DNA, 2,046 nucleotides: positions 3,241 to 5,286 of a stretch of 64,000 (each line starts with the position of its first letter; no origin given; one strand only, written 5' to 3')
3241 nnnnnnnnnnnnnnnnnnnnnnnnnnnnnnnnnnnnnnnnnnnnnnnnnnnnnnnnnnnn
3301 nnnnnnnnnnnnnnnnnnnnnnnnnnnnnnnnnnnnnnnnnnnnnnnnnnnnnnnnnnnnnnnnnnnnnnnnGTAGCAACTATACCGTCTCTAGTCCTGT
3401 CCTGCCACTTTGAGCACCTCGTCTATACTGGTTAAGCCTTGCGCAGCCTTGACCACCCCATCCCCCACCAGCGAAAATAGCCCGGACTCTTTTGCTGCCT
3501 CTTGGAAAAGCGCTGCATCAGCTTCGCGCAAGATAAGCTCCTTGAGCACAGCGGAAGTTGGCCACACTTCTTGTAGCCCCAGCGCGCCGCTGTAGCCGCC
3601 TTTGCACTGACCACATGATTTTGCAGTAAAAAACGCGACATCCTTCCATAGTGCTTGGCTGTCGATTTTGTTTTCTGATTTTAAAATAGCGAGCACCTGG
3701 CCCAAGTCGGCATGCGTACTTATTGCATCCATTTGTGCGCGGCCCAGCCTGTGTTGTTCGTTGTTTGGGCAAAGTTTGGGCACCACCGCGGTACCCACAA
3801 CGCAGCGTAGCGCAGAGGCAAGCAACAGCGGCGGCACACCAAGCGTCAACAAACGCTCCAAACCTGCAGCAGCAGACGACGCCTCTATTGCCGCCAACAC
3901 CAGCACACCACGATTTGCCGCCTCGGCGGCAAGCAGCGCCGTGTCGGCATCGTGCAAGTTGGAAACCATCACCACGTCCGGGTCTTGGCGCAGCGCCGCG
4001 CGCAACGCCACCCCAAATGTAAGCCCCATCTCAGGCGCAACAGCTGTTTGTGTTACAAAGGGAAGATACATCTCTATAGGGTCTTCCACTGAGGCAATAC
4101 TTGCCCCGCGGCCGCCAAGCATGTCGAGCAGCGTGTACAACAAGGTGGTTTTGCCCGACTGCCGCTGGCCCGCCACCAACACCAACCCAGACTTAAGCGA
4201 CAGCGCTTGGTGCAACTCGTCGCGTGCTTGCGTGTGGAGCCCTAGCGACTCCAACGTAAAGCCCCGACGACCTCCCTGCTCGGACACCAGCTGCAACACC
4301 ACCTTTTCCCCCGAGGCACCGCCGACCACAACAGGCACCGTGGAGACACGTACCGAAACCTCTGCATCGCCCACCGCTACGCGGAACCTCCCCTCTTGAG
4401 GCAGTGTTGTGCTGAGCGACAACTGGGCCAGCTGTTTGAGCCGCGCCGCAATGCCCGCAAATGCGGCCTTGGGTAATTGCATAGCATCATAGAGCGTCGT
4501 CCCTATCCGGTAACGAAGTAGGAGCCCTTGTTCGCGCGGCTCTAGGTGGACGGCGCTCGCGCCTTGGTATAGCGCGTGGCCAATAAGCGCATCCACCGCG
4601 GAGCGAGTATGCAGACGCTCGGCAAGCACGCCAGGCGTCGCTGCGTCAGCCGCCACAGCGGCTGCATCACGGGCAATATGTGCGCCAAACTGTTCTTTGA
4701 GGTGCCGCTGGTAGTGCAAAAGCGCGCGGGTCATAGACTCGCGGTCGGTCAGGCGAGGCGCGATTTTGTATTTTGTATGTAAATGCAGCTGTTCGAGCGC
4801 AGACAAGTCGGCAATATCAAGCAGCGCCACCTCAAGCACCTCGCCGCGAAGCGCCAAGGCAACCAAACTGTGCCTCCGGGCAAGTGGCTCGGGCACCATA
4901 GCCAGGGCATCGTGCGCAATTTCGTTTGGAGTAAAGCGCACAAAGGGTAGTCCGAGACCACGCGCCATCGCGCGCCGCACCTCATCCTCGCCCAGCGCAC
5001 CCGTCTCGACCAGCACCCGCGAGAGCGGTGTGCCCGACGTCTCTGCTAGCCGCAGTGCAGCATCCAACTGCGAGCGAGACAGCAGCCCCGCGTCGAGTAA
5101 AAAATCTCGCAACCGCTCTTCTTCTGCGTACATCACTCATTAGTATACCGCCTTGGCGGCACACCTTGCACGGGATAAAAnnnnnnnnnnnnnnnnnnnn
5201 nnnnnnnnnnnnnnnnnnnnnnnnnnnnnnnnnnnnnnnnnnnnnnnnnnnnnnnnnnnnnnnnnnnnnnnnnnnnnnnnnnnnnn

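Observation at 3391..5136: GspE/PilB-family ATPase with substituted Walker B glutamate and lost His box: probable pseudo-ATPase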

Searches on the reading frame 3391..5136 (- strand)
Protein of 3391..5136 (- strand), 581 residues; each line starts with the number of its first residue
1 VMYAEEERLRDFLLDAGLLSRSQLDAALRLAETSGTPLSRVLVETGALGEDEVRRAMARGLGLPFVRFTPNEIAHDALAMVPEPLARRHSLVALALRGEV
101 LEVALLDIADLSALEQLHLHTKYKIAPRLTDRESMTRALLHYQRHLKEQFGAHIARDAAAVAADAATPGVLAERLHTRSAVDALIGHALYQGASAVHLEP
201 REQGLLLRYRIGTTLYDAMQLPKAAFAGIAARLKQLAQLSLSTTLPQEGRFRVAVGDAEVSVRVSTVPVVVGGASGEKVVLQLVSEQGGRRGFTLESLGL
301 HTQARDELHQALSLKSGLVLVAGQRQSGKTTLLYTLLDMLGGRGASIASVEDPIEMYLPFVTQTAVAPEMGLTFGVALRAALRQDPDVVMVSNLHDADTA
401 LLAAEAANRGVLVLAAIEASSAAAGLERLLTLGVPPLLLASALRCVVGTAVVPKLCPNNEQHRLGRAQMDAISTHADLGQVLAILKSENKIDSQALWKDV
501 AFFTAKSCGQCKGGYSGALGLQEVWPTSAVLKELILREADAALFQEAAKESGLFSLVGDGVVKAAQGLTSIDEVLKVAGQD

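Call 6: search_protein_families(library=pfam, proteins=[window:3391-5136:-], max_evalue=0.01)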
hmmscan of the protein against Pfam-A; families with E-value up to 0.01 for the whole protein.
window:3391-5136:- (581 aa): 6 families
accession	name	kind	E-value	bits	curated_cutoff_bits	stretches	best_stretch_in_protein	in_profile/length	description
PF00437.27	T2SSE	-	4.3e-74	249.8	24.9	1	180-575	11-369/370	Type II/IV secretion system protein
PF05157.20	MshEN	-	7.4e-14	52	23.1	1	61-147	1-88/90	MshEN domain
PF13191.12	AAA_16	-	0.0019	19.2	32.6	1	307-429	15-123/167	AAA ATPase domain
PF03205.20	MobB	-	0.0052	17.1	26.6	1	319-350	2-33/133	Molybdopterin guanine dinucleotide synthesis protein B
PF13173.12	AAA_14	-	0.0067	16.9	27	0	318-340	4-26/129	AAA domain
PF10415.14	FumaraseC_C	-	0.01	16.7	32.5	0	2-30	21-49/54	Fumarase C C-terminus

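Call 7: search_protein_families(library=ncbifam, proteins=[window:3391-5136:-], max_evalue=0.01)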
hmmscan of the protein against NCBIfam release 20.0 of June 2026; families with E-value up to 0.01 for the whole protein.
window:3391-5136:- (581 aa): 16 families
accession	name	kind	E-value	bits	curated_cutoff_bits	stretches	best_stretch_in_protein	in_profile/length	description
TIGR02538.1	type_IV_pilB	equivalog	2.3e-94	317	675.65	1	9-578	2-562/564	type IV-A pilus assembly ATPase PilB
TIGR02533.1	type_II_gspE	equivalog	2.3e-86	290.4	630.25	1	81-577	4-485/486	type II secretion system ATPase GspE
NF007755.0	PRK10436.1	equivalog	1.3e-84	284.6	617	1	84-580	12-461/465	type II secretion system protein GspE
NF053534.1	T4PilAsmATPsTfpB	equivalog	5.5e-71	239.7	850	1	47-578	62-582/584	type IV pilus assembly ATPase TfpB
NF041000.1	ATPase_ComGA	equivalog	1.1e-45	155.7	300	1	183-452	2-265/267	competence type IV pilus ATPase ComGA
TIGR01420.1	pilT_fam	subfamily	2.7e-25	89.3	319.1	1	278-431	92-241/343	PilT/PilU family type 4a pilus ATPase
TIGR02525.1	plasmid_TraJ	equivalog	3.9e-11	42.5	368.3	1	306-435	139-275/372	plasmid transfer ATPase TraJ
NF053729.1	c-di-GMP_motif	domain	5.6e-10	38.9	38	1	9-59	2-52/53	cyclic di-GMP-binding domain-containing protein, MshE-related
NF012033.0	PRK15489.1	equivalog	9.1e-09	34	537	1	5-141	489-625/703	glycosyl transferase family protein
TIGR02524.1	dot_icm_DotB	equivalog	1.1e-08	34.7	463.3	1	306-431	124-258/358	Dot/Icm type IV secretion system ATPase DotB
NF008411.1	PRK11234.1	equivalog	2e-07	29.8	1170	1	7-149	482-624/723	cyclic di-3',5'-guanylate-activated glycosyltransferase NfrB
TIGR02782.1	TrbB_P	equivalog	2.6e-06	27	304.55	1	302-431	123-254/303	P-type conjugative transfer ATPase TrbB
NF058587.1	archaellum_moto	equivalog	3.9e-06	25.9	550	1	319-429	278-393/527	archaellum flagellar ATPase motor FlaI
TIGR02788.1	VirB11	equivalog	4.7e-05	22.6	249.95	1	306-432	135-265/308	P-type DNA transfer ATPase VirB11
NF010469.0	PRK13894.1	subfamily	0.00051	19.5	508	1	303-432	136-267/320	conjugal transfer ATPase TrbB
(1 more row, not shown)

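Call 8: search_solved_structures(query=window:3391-5136:-, show_alignments=3, max_evalue=1e-10)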
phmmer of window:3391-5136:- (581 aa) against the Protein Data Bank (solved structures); distinct sequences matched with E-value up to 1e-10: 22.
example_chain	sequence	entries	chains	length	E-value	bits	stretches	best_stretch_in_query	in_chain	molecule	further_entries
6f8l_G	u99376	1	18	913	1.1e-76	261.9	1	9-575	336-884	Type IV pilus assembly protein PilF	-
3jc8_Ba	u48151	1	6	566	1.6e-67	231.7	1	8-575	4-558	Type IV-A pilus assembly ATPase PilB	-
5zfr_A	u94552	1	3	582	1.2e-65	225.4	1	7-578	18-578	Type IV pilus biogenesis ATPase PilB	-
6olj_C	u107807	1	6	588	8.6e-65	222.6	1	5-578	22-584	Type IV pilus biogenesis ATPase PilB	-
5tsg_B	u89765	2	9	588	9.2e-65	222.5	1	5-578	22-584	Type IV pilus biogenesis ATPase PilB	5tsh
4pht_A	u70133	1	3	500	1.7e-55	191.9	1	180-578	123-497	General secretory pathway protein E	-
4kss_A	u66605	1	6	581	2.6e-55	191.3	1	180-578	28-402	Type II secretion system protein E, hemolysin-coregulated protein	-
4ksr_A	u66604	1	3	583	2.7e-55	191.3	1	180-578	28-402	Type II secretion system protein E, Hemolysin-coregulated protein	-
1p9r_A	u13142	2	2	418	3.1e-55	191.1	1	180-576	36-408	General secretion pathway protein E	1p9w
5oiu_A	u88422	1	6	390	4.9e-52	180.5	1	181-575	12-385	Type IV pilus assembly protein PilF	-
5it5_F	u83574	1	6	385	5.7e-52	180.3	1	181-575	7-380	ATP binding motif-containing protein PilF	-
6ejf_A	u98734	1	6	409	6.8e-52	180.1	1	181-575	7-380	Type IV pilus assembly protein PilF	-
3jvu_A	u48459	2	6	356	1.7e-15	60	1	310-432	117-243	Twitching mobility protein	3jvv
5fl3_A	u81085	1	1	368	6.5e-15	58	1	295-431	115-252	PILI RETRACTION PROTEIN PILT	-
2eyu_A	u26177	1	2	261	1.3e-14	57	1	308-441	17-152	twitching motility protein PilT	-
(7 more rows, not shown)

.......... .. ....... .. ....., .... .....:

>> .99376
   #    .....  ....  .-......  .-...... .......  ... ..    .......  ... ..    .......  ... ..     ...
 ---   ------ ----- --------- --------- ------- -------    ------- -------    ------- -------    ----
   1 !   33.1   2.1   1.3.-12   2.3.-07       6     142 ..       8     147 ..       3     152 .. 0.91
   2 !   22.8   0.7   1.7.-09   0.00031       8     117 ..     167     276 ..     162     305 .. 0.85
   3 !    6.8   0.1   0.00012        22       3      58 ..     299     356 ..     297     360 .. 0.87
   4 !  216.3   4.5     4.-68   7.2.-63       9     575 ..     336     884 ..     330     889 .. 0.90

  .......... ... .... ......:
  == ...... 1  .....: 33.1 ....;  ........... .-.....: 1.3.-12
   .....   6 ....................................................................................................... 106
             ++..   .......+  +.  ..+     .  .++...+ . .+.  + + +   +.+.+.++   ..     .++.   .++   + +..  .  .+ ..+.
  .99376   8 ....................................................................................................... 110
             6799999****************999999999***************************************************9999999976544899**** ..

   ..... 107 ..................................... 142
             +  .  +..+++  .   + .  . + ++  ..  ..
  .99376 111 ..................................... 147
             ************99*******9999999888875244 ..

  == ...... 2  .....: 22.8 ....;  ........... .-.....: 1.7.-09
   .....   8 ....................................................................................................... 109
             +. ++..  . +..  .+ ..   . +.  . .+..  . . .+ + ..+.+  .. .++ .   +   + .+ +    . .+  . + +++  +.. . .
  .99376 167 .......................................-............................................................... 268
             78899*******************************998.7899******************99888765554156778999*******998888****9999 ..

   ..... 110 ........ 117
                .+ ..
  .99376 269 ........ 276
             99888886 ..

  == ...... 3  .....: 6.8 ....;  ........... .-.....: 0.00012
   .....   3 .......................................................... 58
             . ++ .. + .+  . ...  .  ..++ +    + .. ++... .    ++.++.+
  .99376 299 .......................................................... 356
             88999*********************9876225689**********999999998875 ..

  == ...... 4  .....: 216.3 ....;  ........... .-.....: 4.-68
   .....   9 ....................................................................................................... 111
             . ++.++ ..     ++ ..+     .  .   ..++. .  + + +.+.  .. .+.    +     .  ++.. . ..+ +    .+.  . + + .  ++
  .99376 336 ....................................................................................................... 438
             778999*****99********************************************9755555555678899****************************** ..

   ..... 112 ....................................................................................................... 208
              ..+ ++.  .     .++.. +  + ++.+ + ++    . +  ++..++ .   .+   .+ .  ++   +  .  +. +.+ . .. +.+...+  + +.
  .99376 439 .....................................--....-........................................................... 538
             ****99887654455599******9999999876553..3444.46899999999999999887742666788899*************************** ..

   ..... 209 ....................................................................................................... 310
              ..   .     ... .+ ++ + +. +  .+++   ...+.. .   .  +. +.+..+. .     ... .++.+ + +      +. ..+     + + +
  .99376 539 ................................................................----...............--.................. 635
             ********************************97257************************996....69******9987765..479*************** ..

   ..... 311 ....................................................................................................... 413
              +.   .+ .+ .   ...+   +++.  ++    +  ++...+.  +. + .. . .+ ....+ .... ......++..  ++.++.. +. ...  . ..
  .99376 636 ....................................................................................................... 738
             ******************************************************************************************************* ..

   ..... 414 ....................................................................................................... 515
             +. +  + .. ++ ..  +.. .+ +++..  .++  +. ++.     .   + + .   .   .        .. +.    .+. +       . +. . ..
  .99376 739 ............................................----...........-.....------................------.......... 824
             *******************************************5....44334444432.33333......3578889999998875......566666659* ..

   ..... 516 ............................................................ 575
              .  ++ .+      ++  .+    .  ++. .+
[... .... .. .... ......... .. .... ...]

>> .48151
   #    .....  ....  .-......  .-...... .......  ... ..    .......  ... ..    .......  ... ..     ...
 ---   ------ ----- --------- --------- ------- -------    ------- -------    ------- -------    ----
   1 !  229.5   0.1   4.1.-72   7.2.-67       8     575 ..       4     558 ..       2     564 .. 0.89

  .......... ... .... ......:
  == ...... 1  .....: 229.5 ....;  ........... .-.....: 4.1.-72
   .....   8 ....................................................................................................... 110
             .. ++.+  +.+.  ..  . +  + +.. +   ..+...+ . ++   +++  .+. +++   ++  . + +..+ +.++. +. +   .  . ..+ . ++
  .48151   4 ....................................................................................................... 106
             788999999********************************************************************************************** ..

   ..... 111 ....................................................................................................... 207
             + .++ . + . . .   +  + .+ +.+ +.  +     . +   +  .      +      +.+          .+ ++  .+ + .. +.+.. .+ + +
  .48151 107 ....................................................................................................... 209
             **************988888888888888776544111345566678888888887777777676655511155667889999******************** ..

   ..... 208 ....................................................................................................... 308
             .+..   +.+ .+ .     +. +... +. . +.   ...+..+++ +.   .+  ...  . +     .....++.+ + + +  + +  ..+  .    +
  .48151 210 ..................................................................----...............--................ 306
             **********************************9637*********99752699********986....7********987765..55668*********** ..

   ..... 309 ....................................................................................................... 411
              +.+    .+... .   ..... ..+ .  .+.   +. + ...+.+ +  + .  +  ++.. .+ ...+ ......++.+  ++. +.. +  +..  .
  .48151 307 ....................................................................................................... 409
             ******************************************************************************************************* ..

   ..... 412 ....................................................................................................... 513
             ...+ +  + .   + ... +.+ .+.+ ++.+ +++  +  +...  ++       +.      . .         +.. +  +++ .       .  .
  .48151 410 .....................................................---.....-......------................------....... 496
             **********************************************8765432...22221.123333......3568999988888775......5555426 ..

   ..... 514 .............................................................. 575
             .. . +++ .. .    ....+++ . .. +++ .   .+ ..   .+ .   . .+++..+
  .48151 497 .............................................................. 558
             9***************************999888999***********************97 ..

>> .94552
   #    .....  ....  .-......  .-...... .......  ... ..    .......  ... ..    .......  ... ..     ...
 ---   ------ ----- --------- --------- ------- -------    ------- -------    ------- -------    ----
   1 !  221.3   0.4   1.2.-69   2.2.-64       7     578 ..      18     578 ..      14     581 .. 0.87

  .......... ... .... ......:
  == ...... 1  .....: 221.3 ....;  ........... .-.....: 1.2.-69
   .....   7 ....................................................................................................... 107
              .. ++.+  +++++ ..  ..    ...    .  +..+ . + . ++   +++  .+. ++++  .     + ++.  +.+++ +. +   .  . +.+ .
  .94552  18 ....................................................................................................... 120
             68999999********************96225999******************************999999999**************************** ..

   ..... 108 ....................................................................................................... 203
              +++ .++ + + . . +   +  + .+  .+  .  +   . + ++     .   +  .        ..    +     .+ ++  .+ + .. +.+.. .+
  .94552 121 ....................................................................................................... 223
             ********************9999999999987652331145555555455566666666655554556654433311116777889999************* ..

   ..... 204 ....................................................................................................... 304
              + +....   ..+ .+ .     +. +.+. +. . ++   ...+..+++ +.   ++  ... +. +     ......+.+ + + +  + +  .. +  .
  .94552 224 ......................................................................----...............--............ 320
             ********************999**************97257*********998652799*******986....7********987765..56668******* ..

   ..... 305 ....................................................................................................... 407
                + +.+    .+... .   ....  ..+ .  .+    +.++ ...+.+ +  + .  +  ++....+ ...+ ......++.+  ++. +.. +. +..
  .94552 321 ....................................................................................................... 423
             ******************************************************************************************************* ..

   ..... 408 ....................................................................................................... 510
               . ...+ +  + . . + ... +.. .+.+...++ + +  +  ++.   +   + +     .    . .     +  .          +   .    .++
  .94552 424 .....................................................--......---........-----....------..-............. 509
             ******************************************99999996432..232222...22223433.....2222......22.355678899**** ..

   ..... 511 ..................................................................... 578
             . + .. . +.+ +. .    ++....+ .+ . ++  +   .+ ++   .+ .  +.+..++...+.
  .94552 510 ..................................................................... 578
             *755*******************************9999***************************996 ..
